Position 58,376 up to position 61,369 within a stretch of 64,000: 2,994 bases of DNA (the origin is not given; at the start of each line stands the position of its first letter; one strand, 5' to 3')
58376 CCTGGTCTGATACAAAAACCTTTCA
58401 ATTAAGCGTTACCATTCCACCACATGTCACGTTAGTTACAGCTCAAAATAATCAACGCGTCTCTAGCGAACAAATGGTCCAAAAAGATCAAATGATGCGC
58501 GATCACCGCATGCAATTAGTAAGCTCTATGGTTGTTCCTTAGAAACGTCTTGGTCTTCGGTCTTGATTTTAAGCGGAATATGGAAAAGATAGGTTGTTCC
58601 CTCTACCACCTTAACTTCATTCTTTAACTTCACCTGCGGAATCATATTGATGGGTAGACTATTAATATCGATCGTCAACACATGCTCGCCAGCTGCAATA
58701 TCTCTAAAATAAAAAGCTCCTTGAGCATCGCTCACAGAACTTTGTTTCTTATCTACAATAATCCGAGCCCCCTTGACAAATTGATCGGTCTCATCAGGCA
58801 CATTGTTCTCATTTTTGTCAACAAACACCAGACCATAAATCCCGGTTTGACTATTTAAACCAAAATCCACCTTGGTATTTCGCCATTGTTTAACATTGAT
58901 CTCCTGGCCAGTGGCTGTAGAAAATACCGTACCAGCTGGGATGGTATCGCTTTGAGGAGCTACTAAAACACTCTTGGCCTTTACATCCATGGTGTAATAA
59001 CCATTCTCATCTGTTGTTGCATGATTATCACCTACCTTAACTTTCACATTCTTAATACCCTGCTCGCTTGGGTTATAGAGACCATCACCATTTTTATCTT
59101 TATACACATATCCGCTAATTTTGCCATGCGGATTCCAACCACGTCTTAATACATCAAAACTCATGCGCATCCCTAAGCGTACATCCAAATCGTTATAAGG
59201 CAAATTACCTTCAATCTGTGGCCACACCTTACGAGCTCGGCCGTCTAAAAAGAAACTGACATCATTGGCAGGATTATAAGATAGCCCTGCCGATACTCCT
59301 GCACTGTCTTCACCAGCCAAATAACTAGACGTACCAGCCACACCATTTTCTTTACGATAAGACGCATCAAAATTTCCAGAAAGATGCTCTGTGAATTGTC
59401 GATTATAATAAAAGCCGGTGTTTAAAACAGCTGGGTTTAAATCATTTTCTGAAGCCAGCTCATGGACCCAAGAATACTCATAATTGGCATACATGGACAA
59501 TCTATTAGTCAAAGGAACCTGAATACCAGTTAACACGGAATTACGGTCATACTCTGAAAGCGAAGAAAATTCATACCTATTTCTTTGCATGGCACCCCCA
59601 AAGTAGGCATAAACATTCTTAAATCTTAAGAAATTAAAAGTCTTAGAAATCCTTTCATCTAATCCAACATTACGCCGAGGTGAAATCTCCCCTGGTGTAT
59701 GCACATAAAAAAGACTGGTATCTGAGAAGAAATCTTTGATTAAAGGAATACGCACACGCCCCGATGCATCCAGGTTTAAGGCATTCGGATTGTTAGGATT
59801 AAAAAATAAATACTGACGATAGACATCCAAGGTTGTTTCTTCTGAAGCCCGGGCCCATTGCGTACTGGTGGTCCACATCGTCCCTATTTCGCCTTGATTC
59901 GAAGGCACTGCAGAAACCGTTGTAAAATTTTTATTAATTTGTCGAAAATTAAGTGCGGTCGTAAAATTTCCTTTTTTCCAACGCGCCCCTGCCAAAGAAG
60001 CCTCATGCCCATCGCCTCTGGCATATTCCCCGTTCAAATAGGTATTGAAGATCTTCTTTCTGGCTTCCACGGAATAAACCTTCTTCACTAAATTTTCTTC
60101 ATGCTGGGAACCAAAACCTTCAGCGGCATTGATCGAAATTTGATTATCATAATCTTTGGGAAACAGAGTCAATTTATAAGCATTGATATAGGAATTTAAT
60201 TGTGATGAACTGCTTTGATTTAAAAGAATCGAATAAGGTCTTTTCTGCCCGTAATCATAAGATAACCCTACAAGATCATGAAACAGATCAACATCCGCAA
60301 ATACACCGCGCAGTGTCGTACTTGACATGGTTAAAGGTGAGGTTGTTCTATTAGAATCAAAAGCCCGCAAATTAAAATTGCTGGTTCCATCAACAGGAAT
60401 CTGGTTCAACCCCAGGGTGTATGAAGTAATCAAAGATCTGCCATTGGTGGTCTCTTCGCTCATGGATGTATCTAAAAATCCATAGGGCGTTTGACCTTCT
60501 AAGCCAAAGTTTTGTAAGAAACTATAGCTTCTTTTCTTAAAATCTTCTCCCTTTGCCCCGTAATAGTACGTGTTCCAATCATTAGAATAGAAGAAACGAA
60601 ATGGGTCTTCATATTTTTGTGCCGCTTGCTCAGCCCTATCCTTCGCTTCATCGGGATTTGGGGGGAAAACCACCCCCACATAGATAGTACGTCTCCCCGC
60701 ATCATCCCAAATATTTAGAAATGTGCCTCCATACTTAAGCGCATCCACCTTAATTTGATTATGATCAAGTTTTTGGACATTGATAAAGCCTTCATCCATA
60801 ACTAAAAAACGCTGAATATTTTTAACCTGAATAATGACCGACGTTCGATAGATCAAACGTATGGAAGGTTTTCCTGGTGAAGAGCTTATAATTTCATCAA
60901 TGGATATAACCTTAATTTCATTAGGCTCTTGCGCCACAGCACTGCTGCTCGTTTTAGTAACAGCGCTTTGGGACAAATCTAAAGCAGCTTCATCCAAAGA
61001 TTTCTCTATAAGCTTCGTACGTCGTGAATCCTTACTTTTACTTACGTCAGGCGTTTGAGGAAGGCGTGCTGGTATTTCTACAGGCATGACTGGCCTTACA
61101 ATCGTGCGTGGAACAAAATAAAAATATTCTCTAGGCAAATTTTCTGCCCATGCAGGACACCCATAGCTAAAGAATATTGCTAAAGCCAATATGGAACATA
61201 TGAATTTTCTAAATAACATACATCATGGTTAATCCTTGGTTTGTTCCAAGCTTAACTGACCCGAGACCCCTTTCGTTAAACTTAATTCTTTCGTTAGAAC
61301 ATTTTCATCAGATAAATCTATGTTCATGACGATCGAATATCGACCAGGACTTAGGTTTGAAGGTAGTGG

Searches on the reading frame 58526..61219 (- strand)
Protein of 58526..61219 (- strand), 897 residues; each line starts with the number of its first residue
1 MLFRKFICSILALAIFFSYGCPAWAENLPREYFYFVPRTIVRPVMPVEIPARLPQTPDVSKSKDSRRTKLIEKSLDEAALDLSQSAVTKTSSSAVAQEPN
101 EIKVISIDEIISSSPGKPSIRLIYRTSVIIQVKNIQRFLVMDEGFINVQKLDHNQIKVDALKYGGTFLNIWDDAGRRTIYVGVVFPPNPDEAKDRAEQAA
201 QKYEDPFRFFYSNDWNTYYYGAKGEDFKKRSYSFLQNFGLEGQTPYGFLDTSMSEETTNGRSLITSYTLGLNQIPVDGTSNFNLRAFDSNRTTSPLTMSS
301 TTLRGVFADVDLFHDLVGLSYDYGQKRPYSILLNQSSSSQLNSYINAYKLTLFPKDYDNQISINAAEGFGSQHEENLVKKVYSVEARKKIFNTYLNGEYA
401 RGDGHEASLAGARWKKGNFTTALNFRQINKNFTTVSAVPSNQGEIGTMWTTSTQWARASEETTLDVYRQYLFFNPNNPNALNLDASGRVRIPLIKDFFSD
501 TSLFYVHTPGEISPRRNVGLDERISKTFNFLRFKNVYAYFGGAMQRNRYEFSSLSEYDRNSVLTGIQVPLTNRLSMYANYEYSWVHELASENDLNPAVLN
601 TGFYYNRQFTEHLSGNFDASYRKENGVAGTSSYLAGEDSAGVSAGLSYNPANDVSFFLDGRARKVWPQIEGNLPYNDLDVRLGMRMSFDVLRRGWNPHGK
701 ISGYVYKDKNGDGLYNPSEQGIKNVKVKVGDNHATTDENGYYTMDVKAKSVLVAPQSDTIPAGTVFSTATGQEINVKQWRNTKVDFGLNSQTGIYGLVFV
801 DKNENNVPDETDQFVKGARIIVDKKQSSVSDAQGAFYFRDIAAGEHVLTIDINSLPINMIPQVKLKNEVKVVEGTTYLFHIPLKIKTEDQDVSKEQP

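Call 92: search_protein_families(library=pfam, proteins=[window:58526-61219:-], max_evalue=0.00001)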
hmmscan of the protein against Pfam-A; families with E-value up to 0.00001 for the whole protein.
window:58526-61219:- (897 aa): 3 families
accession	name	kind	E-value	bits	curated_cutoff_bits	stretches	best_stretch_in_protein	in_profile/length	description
PF17210.9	SdrD_B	-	2.2e-09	37.9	29.7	1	700-746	2-54/112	SdrD B-like domain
PF13620.12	CarboxypepD_reg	-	3e-08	34.3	32.3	0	807-851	6-55/82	Carboxypeptidase regulatory-like domain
PF13715.12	CarbopepD_reg_2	-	7.1e-07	29.6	32.2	0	809-852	7-52/88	CarboxypepD_reg-like domain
